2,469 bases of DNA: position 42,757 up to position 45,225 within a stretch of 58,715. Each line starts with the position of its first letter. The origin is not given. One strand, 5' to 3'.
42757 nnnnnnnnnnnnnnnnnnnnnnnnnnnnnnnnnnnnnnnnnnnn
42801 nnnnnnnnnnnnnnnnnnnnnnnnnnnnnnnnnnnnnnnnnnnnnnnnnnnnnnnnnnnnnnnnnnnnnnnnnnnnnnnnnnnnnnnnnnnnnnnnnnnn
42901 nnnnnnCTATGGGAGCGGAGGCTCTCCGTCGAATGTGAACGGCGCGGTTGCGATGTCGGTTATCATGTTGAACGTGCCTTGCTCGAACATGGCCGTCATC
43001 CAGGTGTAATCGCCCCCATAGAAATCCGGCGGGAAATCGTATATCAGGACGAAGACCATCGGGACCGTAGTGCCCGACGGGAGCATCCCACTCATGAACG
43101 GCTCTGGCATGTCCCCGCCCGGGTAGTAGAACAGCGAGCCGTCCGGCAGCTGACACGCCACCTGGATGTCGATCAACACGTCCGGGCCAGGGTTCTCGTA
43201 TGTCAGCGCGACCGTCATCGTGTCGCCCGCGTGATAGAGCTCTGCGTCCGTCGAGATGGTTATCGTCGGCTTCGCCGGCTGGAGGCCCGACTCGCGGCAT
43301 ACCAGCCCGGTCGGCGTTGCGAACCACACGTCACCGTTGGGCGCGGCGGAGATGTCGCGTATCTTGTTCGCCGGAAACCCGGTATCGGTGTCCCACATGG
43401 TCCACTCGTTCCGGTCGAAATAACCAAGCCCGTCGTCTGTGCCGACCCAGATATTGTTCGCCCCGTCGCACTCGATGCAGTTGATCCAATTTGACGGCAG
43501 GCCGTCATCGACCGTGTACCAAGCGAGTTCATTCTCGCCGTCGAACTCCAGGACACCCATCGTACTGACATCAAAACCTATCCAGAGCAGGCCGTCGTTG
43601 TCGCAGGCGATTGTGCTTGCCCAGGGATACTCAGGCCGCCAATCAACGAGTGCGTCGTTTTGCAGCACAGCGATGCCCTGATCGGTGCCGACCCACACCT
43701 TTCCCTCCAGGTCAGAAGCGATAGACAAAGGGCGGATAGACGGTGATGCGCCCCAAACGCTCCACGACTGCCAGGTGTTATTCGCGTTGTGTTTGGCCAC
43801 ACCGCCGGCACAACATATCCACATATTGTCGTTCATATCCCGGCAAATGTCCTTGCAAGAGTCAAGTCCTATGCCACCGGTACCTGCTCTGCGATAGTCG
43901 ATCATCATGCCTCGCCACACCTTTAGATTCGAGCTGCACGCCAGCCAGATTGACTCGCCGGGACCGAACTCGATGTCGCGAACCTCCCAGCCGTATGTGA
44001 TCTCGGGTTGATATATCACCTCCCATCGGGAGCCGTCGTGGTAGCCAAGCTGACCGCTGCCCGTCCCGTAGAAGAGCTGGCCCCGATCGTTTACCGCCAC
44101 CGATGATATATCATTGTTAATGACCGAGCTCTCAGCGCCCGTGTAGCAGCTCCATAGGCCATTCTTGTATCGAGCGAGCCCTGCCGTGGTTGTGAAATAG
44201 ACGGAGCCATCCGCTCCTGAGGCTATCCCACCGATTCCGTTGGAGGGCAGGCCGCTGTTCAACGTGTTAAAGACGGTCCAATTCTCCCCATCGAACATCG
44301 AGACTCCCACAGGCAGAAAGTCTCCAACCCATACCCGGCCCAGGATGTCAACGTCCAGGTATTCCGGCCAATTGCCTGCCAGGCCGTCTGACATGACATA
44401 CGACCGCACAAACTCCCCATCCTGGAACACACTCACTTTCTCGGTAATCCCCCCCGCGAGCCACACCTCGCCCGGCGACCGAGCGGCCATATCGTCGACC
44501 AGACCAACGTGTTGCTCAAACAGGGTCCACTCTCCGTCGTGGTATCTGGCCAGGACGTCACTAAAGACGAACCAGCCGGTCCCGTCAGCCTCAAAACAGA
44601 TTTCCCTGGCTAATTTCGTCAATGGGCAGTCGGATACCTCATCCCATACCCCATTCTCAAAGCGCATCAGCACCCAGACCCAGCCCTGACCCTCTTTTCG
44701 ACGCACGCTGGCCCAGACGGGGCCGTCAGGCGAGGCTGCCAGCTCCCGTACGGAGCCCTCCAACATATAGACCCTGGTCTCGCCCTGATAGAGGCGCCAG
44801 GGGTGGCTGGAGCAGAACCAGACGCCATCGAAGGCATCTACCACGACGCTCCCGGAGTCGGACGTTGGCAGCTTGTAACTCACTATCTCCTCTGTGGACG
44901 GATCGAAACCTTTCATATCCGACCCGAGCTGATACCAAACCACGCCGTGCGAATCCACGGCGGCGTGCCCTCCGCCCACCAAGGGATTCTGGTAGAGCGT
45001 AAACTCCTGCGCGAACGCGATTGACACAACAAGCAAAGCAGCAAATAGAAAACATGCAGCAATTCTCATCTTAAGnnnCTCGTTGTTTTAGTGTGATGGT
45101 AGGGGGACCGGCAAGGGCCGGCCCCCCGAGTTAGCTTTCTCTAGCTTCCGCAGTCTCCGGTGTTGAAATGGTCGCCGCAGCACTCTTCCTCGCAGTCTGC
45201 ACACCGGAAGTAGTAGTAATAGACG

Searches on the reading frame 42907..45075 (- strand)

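Call 19: search_protein_families(library=pfam, proteins=[window:42907-45075:-], max_evalue=0.001)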
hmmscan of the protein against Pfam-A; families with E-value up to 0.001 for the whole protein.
window:42907-45075:- (722 aa): 1 family
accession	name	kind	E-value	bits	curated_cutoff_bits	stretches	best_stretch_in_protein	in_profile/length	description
PF07494.17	Reg_prop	-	8.3e-15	53.5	20.4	1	525-548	1-24/24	Two component regulator propeller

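Call 56: search_protein_families(library=ncbifam, proteins=[window:42907-45075:-], max_evalue=0.001)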
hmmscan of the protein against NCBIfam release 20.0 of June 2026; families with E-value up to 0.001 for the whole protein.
window:42907-45075:- (722 aa): 1 family
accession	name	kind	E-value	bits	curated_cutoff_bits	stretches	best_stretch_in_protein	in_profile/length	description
NF052228.1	T9SS_PorZ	equivalog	3.8e-15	55.4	260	3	530-596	589-661/757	type IX secretion system anionic LPS delivery protein PorZ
